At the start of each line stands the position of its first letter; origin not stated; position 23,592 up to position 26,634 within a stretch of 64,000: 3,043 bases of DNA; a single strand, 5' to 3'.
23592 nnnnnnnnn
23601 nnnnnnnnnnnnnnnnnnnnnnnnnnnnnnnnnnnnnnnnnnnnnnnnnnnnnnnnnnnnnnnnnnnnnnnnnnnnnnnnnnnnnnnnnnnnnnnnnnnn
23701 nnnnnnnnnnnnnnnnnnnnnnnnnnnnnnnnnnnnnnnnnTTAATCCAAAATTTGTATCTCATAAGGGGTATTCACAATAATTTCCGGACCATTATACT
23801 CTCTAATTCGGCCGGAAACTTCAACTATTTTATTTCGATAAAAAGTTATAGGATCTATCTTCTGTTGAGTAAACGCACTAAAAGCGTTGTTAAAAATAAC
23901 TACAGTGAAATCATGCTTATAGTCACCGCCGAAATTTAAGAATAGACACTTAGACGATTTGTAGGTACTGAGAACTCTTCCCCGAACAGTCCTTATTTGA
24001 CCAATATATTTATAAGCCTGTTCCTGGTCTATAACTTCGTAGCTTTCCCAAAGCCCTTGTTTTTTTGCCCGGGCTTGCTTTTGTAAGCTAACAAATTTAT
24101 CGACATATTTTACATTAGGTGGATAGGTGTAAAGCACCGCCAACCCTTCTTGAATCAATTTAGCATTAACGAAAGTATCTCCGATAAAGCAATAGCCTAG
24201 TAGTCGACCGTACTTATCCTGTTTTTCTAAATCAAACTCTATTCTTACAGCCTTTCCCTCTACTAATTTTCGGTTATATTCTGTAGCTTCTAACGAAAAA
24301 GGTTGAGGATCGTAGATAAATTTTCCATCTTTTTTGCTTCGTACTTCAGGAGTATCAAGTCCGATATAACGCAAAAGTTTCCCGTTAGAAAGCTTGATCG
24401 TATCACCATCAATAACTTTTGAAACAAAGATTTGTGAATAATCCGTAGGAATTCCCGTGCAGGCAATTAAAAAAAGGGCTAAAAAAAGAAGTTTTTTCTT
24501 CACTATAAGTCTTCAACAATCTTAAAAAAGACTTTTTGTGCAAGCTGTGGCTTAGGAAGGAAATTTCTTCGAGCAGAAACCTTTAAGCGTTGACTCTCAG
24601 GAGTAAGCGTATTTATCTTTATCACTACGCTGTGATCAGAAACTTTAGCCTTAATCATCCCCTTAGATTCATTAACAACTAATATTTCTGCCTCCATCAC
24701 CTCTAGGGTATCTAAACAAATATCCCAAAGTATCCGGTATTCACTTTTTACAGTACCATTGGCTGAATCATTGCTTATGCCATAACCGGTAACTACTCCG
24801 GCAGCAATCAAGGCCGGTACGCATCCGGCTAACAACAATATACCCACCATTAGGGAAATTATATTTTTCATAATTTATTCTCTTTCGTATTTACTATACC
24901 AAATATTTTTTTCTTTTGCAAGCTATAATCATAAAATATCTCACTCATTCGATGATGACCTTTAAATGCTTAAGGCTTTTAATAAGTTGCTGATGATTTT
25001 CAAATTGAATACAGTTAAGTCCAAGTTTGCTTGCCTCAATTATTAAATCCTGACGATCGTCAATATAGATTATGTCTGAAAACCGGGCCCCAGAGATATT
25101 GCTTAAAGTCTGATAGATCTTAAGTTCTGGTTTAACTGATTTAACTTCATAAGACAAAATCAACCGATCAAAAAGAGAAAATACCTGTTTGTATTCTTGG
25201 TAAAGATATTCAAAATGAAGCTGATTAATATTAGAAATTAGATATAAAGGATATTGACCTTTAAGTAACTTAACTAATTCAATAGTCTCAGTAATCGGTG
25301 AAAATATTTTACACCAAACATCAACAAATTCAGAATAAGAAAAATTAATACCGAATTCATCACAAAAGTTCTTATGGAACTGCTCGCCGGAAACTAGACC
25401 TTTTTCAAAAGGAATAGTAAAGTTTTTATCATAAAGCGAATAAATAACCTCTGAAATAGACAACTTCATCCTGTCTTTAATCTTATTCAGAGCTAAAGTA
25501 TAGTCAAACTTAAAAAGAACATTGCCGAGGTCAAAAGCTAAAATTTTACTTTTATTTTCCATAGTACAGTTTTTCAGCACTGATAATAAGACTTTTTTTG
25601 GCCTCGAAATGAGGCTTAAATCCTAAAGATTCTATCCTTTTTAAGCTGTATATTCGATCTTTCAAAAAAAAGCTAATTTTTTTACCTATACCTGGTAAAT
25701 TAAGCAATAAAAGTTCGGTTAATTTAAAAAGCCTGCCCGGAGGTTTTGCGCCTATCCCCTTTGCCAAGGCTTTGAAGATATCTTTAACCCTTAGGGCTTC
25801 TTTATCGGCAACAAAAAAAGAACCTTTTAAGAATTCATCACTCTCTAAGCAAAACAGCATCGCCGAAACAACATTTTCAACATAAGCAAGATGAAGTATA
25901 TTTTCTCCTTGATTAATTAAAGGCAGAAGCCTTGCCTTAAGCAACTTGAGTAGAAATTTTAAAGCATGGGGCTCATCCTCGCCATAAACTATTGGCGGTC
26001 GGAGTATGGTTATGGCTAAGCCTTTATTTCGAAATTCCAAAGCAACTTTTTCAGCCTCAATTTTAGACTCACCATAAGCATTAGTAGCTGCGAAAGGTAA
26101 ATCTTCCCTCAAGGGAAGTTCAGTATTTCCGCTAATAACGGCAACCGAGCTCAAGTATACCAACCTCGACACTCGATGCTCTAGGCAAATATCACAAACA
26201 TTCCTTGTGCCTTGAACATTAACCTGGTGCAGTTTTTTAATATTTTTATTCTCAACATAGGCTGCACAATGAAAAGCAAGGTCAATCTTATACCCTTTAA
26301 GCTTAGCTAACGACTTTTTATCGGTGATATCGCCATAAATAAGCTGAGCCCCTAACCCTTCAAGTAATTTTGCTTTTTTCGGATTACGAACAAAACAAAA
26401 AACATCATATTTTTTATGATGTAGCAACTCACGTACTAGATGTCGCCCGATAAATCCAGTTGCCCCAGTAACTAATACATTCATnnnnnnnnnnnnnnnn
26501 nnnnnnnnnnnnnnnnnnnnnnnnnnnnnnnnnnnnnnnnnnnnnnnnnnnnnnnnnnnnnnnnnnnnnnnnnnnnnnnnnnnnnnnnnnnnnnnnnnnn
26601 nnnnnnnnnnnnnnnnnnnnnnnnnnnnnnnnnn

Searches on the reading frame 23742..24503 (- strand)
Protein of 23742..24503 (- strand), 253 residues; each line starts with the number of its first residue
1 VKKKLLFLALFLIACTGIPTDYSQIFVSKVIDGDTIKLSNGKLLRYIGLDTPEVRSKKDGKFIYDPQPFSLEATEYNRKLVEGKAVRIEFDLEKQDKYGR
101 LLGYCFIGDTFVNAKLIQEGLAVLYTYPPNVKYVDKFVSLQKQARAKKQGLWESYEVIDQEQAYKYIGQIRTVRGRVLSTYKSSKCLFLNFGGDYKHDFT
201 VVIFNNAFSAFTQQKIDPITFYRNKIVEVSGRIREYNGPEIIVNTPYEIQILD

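Call 18: search_protein_families(library=pfam, proteins=[window:23742-24503:-], max_evalue=0.001)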
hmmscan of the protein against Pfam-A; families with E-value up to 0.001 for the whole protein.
window:23742-24503:- (253 aa): 2 families
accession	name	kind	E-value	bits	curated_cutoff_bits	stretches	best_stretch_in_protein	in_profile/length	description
PF00565.23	SNase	-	9e-23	81.2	21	1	44-153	2-106/107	Staphylococcal nuclease homologue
PF01336.31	tRNA_anti-codon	-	3e-05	24.3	27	1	172-244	2-70/75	OB-fold nucleic acid binding domain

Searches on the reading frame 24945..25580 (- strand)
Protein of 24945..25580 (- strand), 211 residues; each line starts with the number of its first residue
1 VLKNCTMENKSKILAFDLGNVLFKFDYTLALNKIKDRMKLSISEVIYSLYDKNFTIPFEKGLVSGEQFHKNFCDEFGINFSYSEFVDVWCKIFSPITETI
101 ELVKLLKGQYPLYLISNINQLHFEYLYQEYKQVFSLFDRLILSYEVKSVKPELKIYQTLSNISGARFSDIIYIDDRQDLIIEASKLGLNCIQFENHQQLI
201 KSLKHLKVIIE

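Call 18: search_protein_families(library=pfam, proteins=[window:24945-25580:-], max_evalue=0.001)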
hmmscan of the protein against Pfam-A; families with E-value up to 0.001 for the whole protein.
window:24945-25580:- (211 aa): 2 families
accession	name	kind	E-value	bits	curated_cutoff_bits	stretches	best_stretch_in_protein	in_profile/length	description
PF13419.12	HAD_2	-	4.6e-06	27.3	23.8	1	28-191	31-176/178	Haloacid dehalogenase-like hydrolase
PF00702.32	Hydrolase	-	3.2e-05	24.9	26.4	1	94-178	98-182/191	haloacid dehalogenase-like hydrolase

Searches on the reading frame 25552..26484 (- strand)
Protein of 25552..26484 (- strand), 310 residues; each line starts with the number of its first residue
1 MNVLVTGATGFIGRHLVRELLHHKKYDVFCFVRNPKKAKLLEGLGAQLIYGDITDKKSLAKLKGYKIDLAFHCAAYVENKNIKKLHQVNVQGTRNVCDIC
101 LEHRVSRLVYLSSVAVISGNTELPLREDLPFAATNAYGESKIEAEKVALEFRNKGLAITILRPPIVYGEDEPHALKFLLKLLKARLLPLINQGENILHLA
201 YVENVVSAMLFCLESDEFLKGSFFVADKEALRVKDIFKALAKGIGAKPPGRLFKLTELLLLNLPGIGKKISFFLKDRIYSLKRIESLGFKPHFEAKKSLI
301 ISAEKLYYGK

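Call 18: search_protein_families(library=pfam, proteins=[window:25552-26484:-], max_evalue=0.001)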
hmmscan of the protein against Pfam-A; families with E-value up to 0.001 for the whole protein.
window:25552-26484:- (310 aa): 12 families
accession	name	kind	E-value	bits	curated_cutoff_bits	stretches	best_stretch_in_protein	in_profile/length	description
PF01370.27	Epimerase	-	2.6e-40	138.8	20.9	1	3-216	1-229/240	NAD dependent epimerase/dehydratase family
PF01073.25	3Beta_HSD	-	1.2e-34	120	22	1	4-250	1-274/280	3-beta hydroxysteroid dehydrogenase/isomerase family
PF07993.18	NAD_binding_4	-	1.8e-28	99.8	20.1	2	66-188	88-236/258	Male sterility protein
PF04321.23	RmlD_sub_bind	-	1.4e-20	74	27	1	1-185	1-170/287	RmlD substrate binding domain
PF13460.12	NAD_binding_10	-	6.5e-20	72.2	27.2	1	7-170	1-150/184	NAD(P)H-binding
PF16363.11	GDP_Man_Dehyd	-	2.8e-18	66.9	27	1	4-244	1-266/332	GDP-mannose 4,6 dehydratase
PF02719.21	Polysacc_synt_2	-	1.6e-14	54.3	20.2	1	3-151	1-152/293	Polysaccharide biosynthesis protein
PF05368.20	NmrA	-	3.7e-11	43.6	27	1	3-75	5-78/298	NmrA-like family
PF08659.16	KR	-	2e-07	31.5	22.6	1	3-138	3-156/180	KR domain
PF02254.24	TrkA_N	-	2.6e-05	25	23.8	1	9-69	6-65/116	TrkA-N domain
PF00106.31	adh_short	-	3.8e-05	23.7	26.6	1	2-118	2-141/195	short chain dehydrogenase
PF03435.24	Sacchrp_dh_NADP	-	0.00058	20.6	25.1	0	3-84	1-86/129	Saccharopine dehydrogenase NADP binding domain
